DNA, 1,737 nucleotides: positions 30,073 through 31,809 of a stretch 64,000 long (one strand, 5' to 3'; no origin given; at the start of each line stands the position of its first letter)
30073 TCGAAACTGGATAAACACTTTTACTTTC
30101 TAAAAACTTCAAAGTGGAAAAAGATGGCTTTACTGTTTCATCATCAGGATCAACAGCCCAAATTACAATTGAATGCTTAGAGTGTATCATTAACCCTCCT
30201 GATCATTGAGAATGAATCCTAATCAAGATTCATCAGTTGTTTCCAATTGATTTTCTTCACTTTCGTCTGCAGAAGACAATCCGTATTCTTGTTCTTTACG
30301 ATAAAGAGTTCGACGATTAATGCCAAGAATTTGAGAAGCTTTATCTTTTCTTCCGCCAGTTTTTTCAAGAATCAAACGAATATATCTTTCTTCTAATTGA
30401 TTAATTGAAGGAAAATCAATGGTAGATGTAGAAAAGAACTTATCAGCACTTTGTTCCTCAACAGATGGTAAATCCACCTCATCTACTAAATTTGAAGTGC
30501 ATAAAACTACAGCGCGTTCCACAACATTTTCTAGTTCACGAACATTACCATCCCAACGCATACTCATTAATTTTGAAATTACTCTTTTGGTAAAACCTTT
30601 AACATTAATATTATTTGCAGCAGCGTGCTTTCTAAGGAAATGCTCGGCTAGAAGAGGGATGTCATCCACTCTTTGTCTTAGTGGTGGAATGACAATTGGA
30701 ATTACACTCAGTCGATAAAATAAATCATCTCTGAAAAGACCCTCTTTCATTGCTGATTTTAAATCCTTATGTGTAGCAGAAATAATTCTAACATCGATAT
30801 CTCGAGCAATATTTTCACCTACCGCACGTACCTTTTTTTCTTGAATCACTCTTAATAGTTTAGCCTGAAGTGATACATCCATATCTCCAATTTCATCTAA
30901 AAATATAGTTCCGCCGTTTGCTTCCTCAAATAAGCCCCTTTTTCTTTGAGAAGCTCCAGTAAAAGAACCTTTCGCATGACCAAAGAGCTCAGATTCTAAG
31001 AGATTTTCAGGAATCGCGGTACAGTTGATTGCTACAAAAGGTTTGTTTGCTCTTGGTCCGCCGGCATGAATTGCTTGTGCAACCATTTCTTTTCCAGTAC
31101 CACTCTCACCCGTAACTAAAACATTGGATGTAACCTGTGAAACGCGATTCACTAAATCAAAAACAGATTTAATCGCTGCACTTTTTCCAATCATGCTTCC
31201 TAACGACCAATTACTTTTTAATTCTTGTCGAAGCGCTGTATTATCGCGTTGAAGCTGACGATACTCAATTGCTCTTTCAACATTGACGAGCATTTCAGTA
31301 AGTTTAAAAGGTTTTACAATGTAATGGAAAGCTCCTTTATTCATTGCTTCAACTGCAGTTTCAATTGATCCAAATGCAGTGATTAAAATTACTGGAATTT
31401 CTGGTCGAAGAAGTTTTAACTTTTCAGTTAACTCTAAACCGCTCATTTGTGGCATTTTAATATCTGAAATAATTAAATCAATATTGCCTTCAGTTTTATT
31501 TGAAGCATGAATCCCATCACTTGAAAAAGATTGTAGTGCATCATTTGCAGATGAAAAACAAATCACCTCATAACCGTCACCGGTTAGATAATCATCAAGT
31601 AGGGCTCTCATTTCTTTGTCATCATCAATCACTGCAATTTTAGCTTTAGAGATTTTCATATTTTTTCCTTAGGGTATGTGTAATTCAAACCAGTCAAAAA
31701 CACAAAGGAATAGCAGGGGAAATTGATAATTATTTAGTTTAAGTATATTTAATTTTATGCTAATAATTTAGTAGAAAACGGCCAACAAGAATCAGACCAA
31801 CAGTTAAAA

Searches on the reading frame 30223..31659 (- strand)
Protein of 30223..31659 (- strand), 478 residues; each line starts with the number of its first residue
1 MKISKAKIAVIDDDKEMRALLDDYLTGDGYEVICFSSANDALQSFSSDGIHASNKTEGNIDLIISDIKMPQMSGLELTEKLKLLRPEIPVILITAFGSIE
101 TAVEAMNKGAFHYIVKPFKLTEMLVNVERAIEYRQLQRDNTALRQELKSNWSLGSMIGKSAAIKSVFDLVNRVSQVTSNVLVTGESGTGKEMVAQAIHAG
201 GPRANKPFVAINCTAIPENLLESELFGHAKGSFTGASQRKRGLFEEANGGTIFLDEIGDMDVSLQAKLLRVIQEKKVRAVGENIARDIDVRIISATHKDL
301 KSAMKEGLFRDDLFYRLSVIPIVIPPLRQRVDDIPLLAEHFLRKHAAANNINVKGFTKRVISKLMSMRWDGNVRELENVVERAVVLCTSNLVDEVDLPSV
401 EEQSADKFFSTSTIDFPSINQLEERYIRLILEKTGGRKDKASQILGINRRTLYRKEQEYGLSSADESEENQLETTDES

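Call 8: search_protein_families(library=pfam, proteins=[window:30223-31659:-])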
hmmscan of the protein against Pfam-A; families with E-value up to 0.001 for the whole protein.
window:30223-31659:- (478 aa): 11 families
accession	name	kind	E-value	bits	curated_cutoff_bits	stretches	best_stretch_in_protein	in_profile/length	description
PF00158.32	Sigma54_activat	-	5e-71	238.2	20.2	1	156-322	1-167/168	Sigma-54 interaction domain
PF00072.30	Response_reg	-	1e-25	90.5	30.2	1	8-126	1-109/111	Response regulator receiver domain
PF14532.12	Sigma54_activ_2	-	4e-25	89.1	25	1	157-327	1-138/138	Sigma-54 interaction domain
PF25601.1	AAA_lid_14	-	4.9e-25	87.6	27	1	328-404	1-77/87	AAA+ ATPase lid domain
PF02954.25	HTH_8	-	6.2e-11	42.3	22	1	420-459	3-42/42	Bacterial regulatory protein, Fis family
PF07728.20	AAA_5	-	1.4e-06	28.8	22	1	179-295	1-120/139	AAA domain (dynein-related subfamily)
PF00004.35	AAA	-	1.1e-05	26.3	21.2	1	180-301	1-111/131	ATPase family associated with various cellular activities (AAA)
PF20432.4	Xre-like-HTH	-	0.00013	22.7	25.8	1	427-468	15-56/63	Antitoxin Xre-like helix-turn-helix domain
PF13191.12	AAA_16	-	0.00029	21.8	32.6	1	157-216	3-63/167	AAA ATPase domain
PF07724.20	AAA_2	-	0.00038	21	27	1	178-279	4-106/166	AAA domain (Cdc48 subfamily)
PF13245.12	AAA_19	-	0.00089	19.9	25.1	0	177-282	11-125/134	AAA domain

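Call 10: find_encoding_contigs(protein=window:30223-31659:-, flank=10000, max_places=6)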
Protein window:30223-31659:- (478 aa): 1 contig read that carries it; 1 place shown.
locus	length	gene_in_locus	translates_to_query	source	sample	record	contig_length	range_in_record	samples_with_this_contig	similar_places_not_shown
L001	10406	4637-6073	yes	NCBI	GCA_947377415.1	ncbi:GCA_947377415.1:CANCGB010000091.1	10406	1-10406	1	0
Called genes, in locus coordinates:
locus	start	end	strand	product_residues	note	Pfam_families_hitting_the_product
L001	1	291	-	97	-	?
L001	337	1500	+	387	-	PF21753:DACNK, PF02457:DAC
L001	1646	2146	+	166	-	PF00072:Response_reg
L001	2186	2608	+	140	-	PF00072:Response_reg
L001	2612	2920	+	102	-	PF01627:Hpt (weak)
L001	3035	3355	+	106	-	-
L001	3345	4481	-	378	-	PF00512:HisKA, PF02518:HATPase_c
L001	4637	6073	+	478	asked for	PF00072:Response_reg, PF00158:Sigma54_activat, PF14532:Sigma54_activ_2, PF00004:AAA (faint), PF07728:AAA_5 (weak), PF25601:AAA_lid_14, PF02954:HTH_8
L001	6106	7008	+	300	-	PF00582:Usp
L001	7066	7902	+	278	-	PF04185:Phosphoesterase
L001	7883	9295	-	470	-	PF00246:Peptidase_M14, PF13620:CarboxypepD_reg, PF13715:CarbopepD_reg_2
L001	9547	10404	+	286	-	?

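Call 20: list_cluster_members(proteins=[window:30223-31659:-, window:16297-18117:-, window:44080-45174:+])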
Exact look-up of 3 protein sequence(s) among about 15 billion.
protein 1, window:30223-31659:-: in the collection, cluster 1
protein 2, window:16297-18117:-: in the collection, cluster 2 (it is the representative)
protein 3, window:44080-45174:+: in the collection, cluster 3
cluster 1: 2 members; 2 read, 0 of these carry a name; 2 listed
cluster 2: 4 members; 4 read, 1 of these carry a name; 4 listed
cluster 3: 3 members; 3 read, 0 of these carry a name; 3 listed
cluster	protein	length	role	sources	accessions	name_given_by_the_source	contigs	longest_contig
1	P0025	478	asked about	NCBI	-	-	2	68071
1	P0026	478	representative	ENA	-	-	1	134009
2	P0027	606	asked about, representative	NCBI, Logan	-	-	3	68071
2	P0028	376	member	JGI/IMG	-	aspartyl-tRNA synthetase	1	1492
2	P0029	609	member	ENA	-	-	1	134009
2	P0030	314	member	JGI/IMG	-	-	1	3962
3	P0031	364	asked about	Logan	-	-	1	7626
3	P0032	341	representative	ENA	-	-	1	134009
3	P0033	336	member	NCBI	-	-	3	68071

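Call 21: find_encoding_contigs(protein=P0026, flank=10000, max_places=3)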
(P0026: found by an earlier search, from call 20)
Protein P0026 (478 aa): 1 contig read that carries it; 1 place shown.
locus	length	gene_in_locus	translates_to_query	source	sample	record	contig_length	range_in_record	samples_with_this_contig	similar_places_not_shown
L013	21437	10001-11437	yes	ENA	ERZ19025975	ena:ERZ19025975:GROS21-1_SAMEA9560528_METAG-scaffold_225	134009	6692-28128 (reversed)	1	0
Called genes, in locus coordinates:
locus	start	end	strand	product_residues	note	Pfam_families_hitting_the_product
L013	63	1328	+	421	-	PF00156:Pribosyltran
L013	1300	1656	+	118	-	PF00072:Response_reg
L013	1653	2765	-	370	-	PF01734:Patatin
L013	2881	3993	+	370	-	PF12860:PAS_7 (weak), PF01590:GAF (weak), PF13185:GAF_2 (weak), PF13492:GAF_3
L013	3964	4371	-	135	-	PF02518:HATPase_c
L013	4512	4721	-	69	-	PF00512:HisKA (weak)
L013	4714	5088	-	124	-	PF00072:Response_reg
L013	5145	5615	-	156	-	PF00072:Response_reg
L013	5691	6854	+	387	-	PF21753:DACNK, PF02457:DAC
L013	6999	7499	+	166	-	PF00072:Response_reg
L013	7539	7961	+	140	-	PF00072:Response_reg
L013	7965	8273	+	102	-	PF01627:Hpt (weak)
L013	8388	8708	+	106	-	-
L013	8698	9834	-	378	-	PF00512:HisKA, PF02518:HATPase_c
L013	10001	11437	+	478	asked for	PF00072:Response_reg, PF00158:Sigma54_activat, PF14532:Sigma54_activ_2, PF00004:AAA (faint), PF07728:AAA_5 (weak), PF25601:AAA_lid_14, PF02954:HTH_8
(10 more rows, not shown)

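Call 22: find_encoding_contigs(protein=P0032, flank=10000, max_places=3)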
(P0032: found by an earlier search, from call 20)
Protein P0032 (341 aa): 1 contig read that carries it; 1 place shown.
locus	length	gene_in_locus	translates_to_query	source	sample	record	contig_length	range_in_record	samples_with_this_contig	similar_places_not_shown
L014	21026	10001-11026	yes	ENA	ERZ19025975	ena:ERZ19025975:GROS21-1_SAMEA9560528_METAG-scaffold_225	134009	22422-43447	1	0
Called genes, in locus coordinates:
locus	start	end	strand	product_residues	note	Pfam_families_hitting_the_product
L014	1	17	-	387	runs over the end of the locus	PF21753:DACNK, PF02457:DAC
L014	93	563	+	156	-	PF00072:Response_reg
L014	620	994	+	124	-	PF00072:Response_reg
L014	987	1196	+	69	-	PF00512:HisKA (weak)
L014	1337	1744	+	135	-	PF02518:HATPase_c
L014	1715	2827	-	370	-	PF12860:PAS_7 (weak), PF01590:GAF (weak), PF13185:GAF_2 (weak), PF13492:GAF_3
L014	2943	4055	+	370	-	PF01734:Patatin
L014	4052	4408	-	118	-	PF00072:Response_reg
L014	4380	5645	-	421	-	PF00156:Pribosyltran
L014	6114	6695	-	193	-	-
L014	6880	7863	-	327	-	-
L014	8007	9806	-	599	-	PF14716:HHH_8, PF14520:HHH_5 (faint), PF14792:DNA_pol_B_palm (weak), PF14791:DNA_pol_B_thumb, PF02811:PHP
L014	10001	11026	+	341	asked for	PF00365:PFK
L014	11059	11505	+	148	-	-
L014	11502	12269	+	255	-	PF09818:ABC_ATPase (faint), PF13175:AAA_15 (faint), PF00005:ABC_tran, PF02463:SMC_N (weak), PF13304:AAA_21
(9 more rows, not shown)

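Call 57: search_protein_families(library=ncbifam, proteins=[window:30223-31659:-], max_evalue=0.01)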
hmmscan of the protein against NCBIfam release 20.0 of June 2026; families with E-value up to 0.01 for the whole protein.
window:30223-31659:- (478 aa): 120 families (the best 25 are shown)
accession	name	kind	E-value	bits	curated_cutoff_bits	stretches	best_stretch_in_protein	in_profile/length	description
NF008469.0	PRK11361.1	equivalog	1.4e-139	465.8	714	1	6-465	5-460/461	acetoacetate metabolism transcriptional regulator AtoC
TIGR01818.1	ntrC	equivalog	2.6e-133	445.2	558.6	2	8-400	1-380/463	nitrogen regulation protein NR(I)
NF007689.0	PRK10365.1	equivalog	3.3e-122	408.4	760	1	3-455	3-438/441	sigma-54-dependent response regulator transcription factor ZraR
NF011695.0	PRK15115.1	equivalog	1.5e-119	399.7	763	1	4-464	5-441/445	two-component system response regulator GlrR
NF008176.1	PRK10923.1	equivalog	3.6e-115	385.2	620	1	5-400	3-384/469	nitrogen regulation protein NR(I)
TIGR02915.1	PEP_resp_reg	equivalog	1.2e-113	380.3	502.6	1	9-461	2-444/445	PEP-CTERM-box response regulator transcription factor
NF041552.1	TF_PrdR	equivalog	1.7e-109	366.7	795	1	143-459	258-576/577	sigma-54 dependent transcriptional regulator PrdR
NF051870.1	NAssimRespRegNtrX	equivalog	2.2e-109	366.3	600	1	7-460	3-451/452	nitrogen assimilation response regulator NtrX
NF041946.1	LuxO_transreg_Vib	equivalog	1.3e-108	363.8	800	1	11-410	2-390/463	quorum-sensing sigma-54 dependent transcriptional regulator LuxO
TIGR01817.1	nifA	equivalog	4.5e-104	349.1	528.85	1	139-418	181-460/534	nif-specific transcriptional activator NifA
NF049963.1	RespRegFlgRCampy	domain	2.3e-96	323.3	750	1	8-460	3-428/429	fla regulon two-component system response regulator FlgR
NF050807.1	TransRegFlbDCaul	equivalog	3.8e-96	322.7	750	1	60-460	46-439/454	sigma-54-dependent transcriptional regulator FlbD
NF003451.0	PRK05022.1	equivalog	1.9e-93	314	476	1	120-455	154-504/512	nitric oxide reductase transcriptional regulator NorR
NF038308.1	RNA_repair_RtcR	equivalog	5e-92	309.4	650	1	99-453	123-505/530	RNA repair transcriptional activator RtcR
TIGR02329.1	propionate_PrpR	equivalog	7.1e-92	308.7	499.2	1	123-455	181-523/526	propionate catabolism operon regulatory protein PrpR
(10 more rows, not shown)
